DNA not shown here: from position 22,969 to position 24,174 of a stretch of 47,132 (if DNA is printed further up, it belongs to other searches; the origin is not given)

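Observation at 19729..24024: Translationally coupled operon: VirB11-like ATPase, ChlI-like AAA+ ATPase, large VWA protein, with no client gene - candidate undescribed system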

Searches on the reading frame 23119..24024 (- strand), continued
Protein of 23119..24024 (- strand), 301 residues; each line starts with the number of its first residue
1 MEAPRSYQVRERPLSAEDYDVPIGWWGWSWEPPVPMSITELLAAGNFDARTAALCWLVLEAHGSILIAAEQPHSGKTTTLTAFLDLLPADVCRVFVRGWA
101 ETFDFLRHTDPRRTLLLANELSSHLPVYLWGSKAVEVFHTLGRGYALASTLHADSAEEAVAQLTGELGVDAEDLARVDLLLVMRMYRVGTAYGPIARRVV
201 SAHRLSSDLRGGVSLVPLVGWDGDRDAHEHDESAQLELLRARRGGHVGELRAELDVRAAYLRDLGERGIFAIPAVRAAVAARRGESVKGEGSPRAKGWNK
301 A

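Call 27: find_related_loci(query=A3, collection=genome_contigs, flank=8000)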
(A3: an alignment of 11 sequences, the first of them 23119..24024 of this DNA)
Query A3 (301 aa) in genome_contigs; peptide patterns used: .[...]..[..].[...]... (x = any residue, [..] = any of these).
104 stretches matched a pattern; 103 encode a relative of the query (tblastn E <= 1e-3); the best 80 are kept; 80 distinct loci.
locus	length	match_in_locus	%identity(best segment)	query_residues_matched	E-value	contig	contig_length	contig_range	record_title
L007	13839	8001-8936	77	1-296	4e-154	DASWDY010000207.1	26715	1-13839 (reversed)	MAG TPA_asm: Candidatus Limnocylindria bacterium isolate SMAG_U2748 k141_362018, whole genome shotgun sequence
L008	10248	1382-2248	78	1-289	2e-145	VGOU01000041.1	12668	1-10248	MAG: Chloroflexi bacterium isolate M_DeepCast_50m_m2_054 M_DeepCast_50m_m2_054_Ga0194121_10008804, whole genome shotgun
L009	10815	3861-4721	75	1-287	1e-141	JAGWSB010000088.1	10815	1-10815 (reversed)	MAG: Chloroflexota bacterium isolate REEB34 contig-150_7866, whole genome shotgun sequence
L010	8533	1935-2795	74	1-287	2e-138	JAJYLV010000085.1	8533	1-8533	MAG: Chloroflexi bacterium isolate DBS2-1.bin91 NODE_16433_length_8533_cov_8.220557, whole genome shotgun sequence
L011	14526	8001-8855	76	1-285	4e-133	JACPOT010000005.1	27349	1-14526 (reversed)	MAG: Chloroflexi bacterium isolate NC_groundwater_608_Pr5_B-0.1um_70_41 alan_book_18_scaffold_206486, whole genome shotg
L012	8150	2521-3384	70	1-287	3e-126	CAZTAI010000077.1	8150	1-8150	MAG TPA_asm: uncultured Chloroflexota bacterium isolate SRP136066_co1_191 genome assembly, contig: NODE_13158_length_815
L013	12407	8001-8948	72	1-285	5e-125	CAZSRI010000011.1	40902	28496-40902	MAG TPA_asm: uncultured Chloroflexota bacterium isolate SRP093762_co1_41 genome assembly, contig: NODE_597_length_40902_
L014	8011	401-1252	70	1-283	1e-122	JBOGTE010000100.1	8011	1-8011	MAG: Candidatus Limnocylindria bacterium isolate SD8037_metabat2.bin.30_sub NODE_4214_length_8011_cov_3.175672, whole ge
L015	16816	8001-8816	70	5-285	9e-121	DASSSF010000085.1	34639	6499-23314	MAG TPA_asm: Candidatus Limnocylindria bacterium isolate SMAG_U508 k141_31859, whole genome shotgun sequence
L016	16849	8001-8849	68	5-290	8e-117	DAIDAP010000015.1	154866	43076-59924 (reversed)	MAG TPA_asm: Chloroflexi bacterium isolate clean326 k141_325318, whole genome shotgun sequence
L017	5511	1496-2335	67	5-287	1e-116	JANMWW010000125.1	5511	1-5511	MAG: Chloroflexota bacterium isolate OTE_88_metabat_238 OTE_88_k141_2840006, whole genome shotgun sequence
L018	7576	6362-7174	69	1-280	1e-115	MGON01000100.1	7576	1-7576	MAG: Chloroflexi bacterium RIFCSPLOWO2_02_FULL_71_16 rifcsplowo2_02_scaffold_46233, whole genome shotgun sequence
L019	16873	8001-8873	65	1-290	6e-115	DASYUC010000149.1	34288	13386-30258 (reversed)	MAG TPA_asm: Candidatus Limnocylindria bacterium isolate SMAG_U4585 k141_580591, whole genome shotgun sequence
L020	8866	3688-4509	67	5-287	4e-115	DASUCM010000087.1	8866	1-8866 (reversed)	MAG TPA_asm: Candidatus Limnocylindria bacterium isolate SMAG_U1296 k141_1387217, whole genome shotgun sequence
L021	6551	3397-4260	66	5-289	5e-114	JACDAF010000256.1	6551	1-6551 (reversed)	MAG: Chloroflexota bacterium isolate MGR_bin249 SD2897-2912_k127_2505382, whole genome shotgun sequence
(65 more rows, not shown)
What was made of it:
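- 23632..23658 (-): Gene 1 family-specific loop, S123-HLPVYLW-G131, inserted directly after Walker B. It served as the search pattern for the genome scan (call 27).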

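Call 43: predict_structure(alignment_id=A2)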
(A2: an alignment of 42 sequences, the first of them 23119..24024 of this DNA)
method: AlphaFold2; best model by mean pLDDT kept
length: 301 residues; sequences in the alignment: 42
mean_pLDDT: 91.2   pTM: 0.89
mean pLDDT of the five models: 91.2, 90.5, 90.4, 90.1, 89.9
residues with pLDDT >= 90: 241; 70-90: 32; 50-70: 16; < 50: 12
segments of 3 or more residues with pLDDT < 50: 1-5, 292-295, 299-301
pLDDT, mean of each block of 10 residues (from residue 1): 50 81 66 88 98 98 98 94 96 94 95 97 93 98 98 98 97 98 94 95 97 98 97 98 97 98 98 96 86 49 45
secondary structure, 60 per line:
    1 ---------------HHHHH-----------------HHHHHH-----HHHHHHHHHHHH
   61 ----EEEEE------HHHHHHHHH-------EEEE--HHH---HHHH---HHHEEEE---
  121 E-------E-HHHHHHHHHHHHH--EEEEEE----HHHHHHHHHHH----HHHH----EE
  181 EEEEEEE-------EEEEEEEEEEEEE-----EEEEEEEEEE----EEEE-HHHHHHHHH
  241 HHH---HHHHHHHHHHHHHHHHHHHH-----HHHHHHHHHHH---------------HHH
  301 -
elements in order: H16-20 H38-43 H49-60 E65-69 H76-84 E92-95 H104-107 E114-117 H131-143 E146-151 H156-166 H171-174 E179-187 E195-207 E213-222 E227-230 H232-243 H247-266 H272-282
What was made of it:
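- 23119..24024 (-): Gene 1 (301 aa, 33 kDa): a stand-alone P-loop protein like the C-terminal domain of FlaI/archaeal GspE. It belongs to a family of ~270-aa proteins found mainly in Chloroflexota. The AF2 model has pLDDT 91.2 (call 43).
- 23659..23685 (-): Gene 1 Walker B strand, T114-LLLANEL-S122, with the candidate catalytic Glu at E120. The AF2 strand at 114-117 is followed by N119-E120 and lies topologically between the Asp-box strand and the His-box strand (call 43).
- On Type II/IV secretion-system ATPase superfamily (GspE/PilB/PilT/VirB11/FlaI): Strand topology comes from the AF2 model (call 43).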

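Call 47: fold_search(model_id=the predicted structure, library=pdb)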
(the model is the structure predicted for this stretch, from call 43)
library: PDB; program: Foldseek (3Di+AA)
matches with E <= 10: 1529; with E <= 0.001: 83
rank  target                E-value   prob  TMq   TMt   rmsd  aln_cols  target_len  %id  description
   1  2oap_2                5.3e-18  1.00  0.72  0.44   2.9       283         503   24  Crystal structure of the archaeal secretion ATPase GspE in complex with AMP-PNP (released 2007-02-13)
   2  4ii7_D                6.3e-18  1.00  0.71  0.44   3.2       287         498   22  Archaellum Assembly ATPase FlaI (released 2013-03-06)
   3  4ihq_A                1.3e-17  1.00  0.71  0.43   3.5       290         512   22  Archaellum Assembly ATPase FlaI bound to ADP (released 2013-03-06)
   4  4ii7_B                5.9e-17  1.00  0.69  0.43   3.7       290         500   20  Archaellum Assembly ATPase FlaI (released 2013-03-06)
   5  4ihq_C                6.7e-17  1.00  0.69  0.42   4.2       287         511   22  Archaellum Assembly ATPase FlaI bound to ADP (released 2013-03-06)
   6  4ii7_C                7.1e-17  1.00  0.69  0.42   3.8       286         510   21  Archaellum Assembly ATPase FlaI (released 2013-03-06)
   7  2oap_1                3.4e-16  1.00  0.69  0.43   3.0       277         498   23  Crystal structure of the archaeal secretion ATPase GspE in complex with AMP-PNP (released 2007-02-13)
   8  4ii7_A                3.8e-16  1.00  0.71  0.44   3.7       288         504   22  Archaellum Assembly ATPase FlaI (released 2013-03-06)
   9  3jc8_Ba               1.9e-09  1.00  0.58  0.40   5.5       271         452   18  Architectural model of the type IVa pilus machine in a piliated state (released 2016-03-16)
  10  8rjf_A                8.8e-09  1.00  0.56  0.41   5.1       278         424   13  TadA/CpaF with ADP (released 2024-08-14)
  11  9e24_A                1.1e-08  1.00  0.54  0.39   4.7       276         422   14  Closed structure of CpaF without nucleotides (Apo dataset) (released 2025-04-23)
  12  8rkd_A                2.5e-08  1.00  0.54  0.40   5.4       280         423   15  TadA/CpaF with AMPPNP (released 2024-08-14)
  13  8rkd_B                1.7e-07  1.00  0.42  0.32  13.6       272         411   13  TadA/CpaF with AMPPNP (released 2024-08-14)
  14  6ojy_A                4.7e-06  1.00  0.38  0.33  14.4       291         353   15  Methylated PilT4 from Geobacter metallireducens bound to sulfate: C3ocococ conformation (released 2019-11-20)
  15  1p9r                  8.0e-06  1.00  0.34  0.28  15.1       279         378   16  Crystal Structure of Vibrio cholerae putative NTPase EpsE (released 2003-10-14)
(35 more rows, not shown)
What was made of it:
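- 23119..24024 (-): Foldseek gives 2oap E = 5e-18, TMq 0.72, rmsd 2.9 A (call 47).
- On Type II/IV secretion-system ATPase superfamily (GspE/PilB/PilT/VirB11/FlaI): Foldseek E = 5e-18 to afGspE and FlaI (call 47).
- Closest known: FlaI/ArlI. Same: Gene 1 superposes on their C-terminal ATPase domain (TMq 0.72, rmsd 2.9 A, 22-24% identity; call 47).
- Its FlaI/GspE C-terminal-domain fold is confident (calls 43, 47). Gene 1 has the fold of FlaI/GspE (call 47).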

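Call 55: list_cluster_members(proteins=[P0125, P0132, P0165, P0186, P0195, P0220, P0224, P0255, P0267, P0268])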
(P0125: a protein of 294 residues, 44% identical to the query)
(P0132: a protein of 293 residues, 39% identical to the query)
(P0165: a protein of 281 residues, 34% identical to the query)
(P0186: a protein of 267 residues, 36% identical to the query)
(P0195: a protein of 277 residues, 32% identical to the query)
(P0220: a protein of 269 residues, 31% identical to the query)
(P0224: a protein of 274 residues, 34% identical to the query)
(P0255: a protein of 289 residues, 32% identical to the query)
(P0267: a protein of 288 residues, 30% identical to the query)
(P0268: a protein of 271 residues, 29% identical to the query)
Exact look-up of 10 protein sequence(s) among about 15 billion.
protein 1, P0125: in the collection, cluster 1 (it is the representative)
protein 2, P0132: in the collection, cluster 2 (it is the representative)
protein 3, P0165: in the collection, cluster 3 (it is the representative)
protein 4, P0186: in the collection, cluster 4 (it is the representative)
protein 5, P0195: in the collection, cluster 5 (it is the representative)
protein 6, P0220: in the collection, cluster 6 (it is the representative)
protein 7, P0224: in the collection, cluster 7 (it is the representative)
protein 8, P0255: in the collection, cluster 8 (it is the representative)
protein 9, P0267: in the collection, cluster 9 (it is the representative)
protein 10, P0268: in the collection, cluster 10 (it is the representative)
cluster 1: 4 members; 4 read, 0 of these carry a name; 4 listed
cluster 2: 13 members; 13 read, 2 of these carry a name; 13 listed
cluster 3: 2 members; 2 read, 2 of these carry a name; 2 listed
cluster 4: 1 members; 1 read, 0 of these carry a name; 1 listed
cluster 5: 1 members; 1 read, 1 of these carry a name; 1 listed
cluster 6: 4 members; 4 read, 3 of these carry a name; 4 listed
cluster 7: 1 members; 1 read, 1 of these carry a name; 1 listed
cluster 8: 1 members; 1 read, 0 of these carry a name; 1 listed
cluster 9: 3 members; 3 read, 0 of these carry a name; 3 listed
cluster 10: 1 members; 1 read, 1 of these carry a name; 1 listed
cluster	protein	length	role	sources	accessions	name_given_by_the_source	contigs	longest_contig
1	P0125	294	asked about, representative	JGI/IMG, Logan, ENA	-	-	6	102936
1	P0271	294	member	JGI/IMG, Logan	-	-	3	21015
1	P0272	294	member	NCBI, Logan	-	-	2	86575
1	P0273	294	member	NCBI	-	-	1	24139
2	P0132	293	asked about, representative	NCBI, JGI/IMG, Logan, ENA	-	-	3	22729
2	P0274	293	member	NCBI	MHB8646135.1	MAG: hypothetical protein ACYDAR_10150 [Thermomicrobiales bacterium]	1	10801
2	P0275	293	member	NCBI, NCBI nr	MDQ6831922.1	MAG: hypothetical protein M3008_00860 [Chloroflexota bacterium] | hypothetical protein [Chloroflexota bacterium]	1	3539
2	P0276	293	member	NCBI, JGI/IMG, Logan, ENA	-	-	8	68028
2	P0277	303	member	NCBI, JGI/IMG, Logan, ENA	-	-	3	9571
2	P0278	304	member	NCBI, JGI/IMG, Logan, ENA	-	-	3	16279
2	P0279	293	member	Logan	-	-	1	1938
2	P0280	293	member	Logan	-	-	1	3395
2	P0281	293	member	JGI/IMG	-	-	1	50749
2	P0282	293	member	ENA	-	-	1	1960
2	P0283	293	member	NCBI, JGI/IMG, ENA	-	-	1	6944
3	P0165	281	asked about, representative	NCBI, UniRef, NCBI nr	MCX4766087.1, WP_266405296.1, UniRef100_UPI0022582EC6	hypothetical protein OG562_34965 [Streptomyces sp. NBC_01275] | hypothetical protein n=1 Tax=Streptomyces sp. NBC_01275 TaxID=2903807 RepID=UPI0022582EC6 | hypothetical protein [Streptomyces sp. NBC_01275]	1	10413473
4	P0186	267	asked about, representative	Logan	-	-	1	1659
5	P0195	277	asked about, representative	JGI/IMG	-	hypothetical protein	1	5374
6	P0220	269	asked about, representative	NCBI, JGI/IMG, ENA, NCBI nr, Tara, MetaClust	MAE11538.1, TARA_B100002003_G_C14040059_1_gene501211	MAG: hypothetical protein CL876_06475 [Dehalococcoidales bacterium] | GTPase SAR1 family protein | hypothetical protein [Dehalococcoidales bacterium]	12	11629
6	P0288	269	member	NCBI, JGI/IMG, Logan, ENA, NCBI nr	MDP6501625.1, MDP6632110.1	MAG: hypothetical protein QGI51_01225 [Dehalococcoidales bacterium] | hypothetical protein | hypothetical protein [Dehalococcoidales bacterium]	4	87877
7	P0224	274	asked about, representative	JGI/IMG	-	hypothetical protein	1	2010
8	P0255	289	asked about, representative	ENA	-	-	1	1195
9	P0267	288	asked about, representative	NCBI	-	-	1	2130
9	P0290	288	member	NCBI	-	-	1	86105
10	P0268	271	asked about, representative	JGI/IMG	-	hypothetical protein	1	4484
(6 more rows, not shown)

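Call 56: find_encoding_contigs(protein=P0165, flank=8000, max_places=2)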
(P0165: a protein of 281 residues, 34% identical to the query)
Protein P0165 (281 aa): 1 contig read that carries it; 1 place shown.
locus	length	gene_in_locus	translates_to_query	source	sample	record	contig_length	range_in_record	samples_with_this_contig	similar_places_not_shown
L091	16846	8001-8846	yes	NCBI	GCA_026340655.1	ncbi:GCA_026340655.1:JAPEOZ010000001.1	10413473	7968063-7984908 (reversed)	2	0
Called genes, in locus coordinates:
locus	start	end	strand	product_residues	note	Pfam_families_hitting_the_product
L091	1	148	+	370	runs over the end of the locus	-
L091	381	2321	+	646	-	PF00005:ABC_tran, PF02463:SMC_N (faint), PF13304:AAA_21 (faint)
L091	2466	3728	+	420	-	PF01135:PCMT, PF13847:Methyltransf_31 (faint), PF08241:Methyltransf_11 (faint), PF13649:Methyltransf_25 (weak)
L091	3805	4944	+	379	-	PF00293:NUDIX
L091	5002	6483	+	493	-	PF00293:NUDIX, PF14815:NUDIX_4 (faint), PF00293:NUDIX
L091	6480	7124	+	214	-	-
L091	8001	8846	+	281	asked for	-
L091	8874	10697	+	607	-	PF00501:AMP-binding, PF13193:AMP-binding_C, PF00550:PP-binding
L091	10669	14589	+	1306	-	PF00109:ketoacyl-synt, PF02801:Ketoacyl-synt_C, PF16197:KAsynt_C_assoc, PF22336:RhiE-like_linker, PF22621:CurL-like_PKS_C, PF00698:Acyl_transf_1 (weak), PF00550:PP-binding, PF00296:Bac_luciferase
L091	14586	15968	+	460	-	PF00668:Condensation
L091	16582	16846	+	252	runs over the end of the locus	PF00239:Resolvase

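Call 57: find_encoding_contigs(protein=P0288, flank=8000, max_places=2)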
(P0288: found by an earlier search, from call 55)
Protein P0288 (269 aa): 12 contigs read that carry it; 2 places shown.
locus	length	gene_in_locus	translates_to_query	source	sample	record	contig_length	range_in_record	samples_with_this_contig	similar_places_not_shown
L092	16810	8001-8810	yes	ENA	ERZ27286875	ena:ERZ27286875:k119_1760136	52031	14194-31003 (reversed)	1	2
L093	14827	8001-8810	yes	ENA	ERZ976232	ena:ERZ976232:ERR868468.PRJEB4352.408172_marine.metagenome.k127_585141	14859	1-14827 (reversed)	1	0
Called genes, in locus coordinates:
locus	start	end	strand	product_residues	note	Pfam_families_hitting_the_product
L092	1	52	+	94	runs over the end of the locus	PF02597:ThiS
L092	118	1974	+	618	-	PF02730:AFOR_N, PF01314:AFOR_C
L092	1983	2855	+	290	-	PF00892:EamA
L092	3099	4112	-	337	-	PF01070:FMN_dh, PF01645:Glu_synthase (weak)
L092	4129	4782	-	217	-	PF03358:FMN_red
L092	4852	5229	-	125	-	PF01243:PNPOx_N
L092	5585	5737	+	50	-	-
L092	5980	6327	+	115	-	PF01910:Thiamine_BP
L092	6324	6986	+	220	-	-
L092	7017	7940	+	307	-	PF01180:DHO_dh, PF01207:Dus, PF03060:NMO (faint)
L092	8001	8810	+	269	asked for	-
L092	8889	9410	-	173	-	PF01040:UbiA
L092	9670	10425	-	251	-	PF01243:PNPOx_N (weak), PF01040:UbiA (weak)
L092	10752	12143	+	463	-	PF00909:Ammonium_transp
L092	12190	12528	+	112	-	PF00543:P-II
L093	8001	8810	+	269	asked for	-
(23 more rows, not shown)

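Call 58: find_encoding_contigs(protein=P0290, flank=8000, max_places=2)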
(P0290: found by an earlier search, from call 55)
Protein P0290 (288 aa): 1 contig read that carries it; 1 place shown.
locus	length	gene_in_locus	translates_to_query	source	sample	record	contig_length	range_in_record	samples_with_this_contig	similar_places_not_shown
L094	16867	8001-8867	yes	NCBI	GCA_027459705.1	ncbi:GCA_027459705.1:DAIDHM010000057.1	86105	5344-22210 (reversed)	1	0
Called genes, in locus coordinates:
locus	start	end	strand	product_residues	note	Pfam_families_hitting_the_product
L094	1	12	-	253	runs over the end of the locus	-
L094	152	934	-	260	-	-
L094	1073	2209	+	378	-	PF02771:Acyl-CoA_dh_N, PF02770:Acyl-CoA_dh_M, PF00441:Acyl-CoA_dh_1, PF22924:ACOX_C_alpha1, PF08028:Acyl-CoA_dh_2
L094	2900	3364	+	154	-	-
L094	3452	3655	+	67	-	-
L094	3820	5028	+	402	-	-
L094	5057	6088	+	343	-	PF01209:Ubie_methyltran, PF05175:MTS (weak), PF13489:Methyltransf_23, PF13847:Methyltransf_31, PF08241:Methyltransf_11, PF08242:Methyltransf_12, PF13649:Methyltransf_25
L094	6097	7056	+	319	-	PF00768:Peptidase_S11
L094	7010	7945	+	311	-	PF00300:His_Phos_1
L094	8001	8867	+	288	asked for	-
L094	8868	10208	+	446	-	PF00072:Response_reg, PF00512:HisKA, PF02518:HATPase_c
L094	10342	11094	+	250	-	PF00106:adh_short, PF08659:KR, PF13561:adh_short_C2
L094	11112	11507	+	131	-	PF03780:Asp23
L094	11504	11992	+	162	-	PF01029:NusB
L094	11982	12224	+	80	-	PF00550:PP-binding, PF14573:PP-binding_2 (weak)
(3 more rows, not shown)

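Call 82: search_dna_similar(query=window:23119-24024:-, collection=plasmids, mode=protein, max_evalue=0.001, max_rows=15)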
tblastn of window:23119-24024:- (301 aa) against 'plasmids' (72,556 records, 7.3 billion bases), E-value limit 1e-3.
Records with a match: 1; places in all: 1; records where one place covers at least 80% of the query: 0.
Best place of each record, by identity: <60% 1.
By first word of the organism name: Thermomicrobium 1.
By predicted mobility (MOB-suite, as given by PLSDB): non-mobilizable 1.
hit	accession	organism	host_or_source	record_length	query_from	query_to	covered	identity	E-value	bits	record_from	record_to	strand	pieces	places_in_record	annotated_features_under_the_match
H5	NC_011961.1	Thermomicrobium roseum DSM 5159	-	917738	22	219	66%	37.0%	1e-24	111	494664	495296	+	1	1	type II secretion system protein E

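Call 83: search_dna_similar(query=P0165, collection=plasmids, mode=protein, max_evalue=0.001, max_rows=15)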
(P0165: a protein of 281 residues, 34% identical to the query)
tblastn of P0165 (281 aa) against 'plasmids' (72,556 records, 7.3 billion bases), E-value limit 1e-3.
Records with a match: 6; places in all: 6; records where one place covers at least 80% of the query: 4.
Best place of each record, by identity: <60% 6.
By first word of the organism name: Haloferax 2; Thermomicrobium 1; Halobaculum 1; Salinibaculum 1; Natronorubrum 1.
By predicted mobility (MOB-suite, as given by PLSDB): non-mobilizable 6.
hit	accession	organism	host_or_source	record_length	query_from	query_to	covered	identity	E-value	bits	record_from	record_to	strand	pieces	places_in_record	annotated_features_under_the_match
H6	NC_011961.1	Thermomicrobium roseum DSM 5159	-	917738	2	190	67%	39.5%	8e-27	116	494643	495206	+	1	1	type II secretion system protein E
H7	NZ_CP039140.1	Haloferax mediterranei ATCC 33500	Cell culture,Spain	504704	13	276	94%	22.8%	2e-8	62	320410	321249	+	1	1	none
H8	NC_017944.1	Haloferax mediterranei ATCC 33500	-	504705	13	276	94%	22.8%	2e-8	62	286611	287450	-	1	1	none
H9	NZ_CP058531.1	Halobaculum halophilum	cell culture,sediment in salt lake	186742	13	272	93%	21.9%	8e-8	61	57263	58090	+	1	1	type II/IV secretion system ATPase subunit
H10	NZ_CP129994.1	Salinibaculum sp. KK48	cell culture,sediment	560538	13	276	94%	20.4%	1e-6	57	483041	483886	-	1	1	ATPase, T2SS/T4P/T4SS family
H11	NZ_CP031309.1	Natronorubrum bangense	Cell culture,The Bange salt-alkaline ...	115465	13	172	57%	24.1%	6e-6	55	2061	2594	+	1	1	none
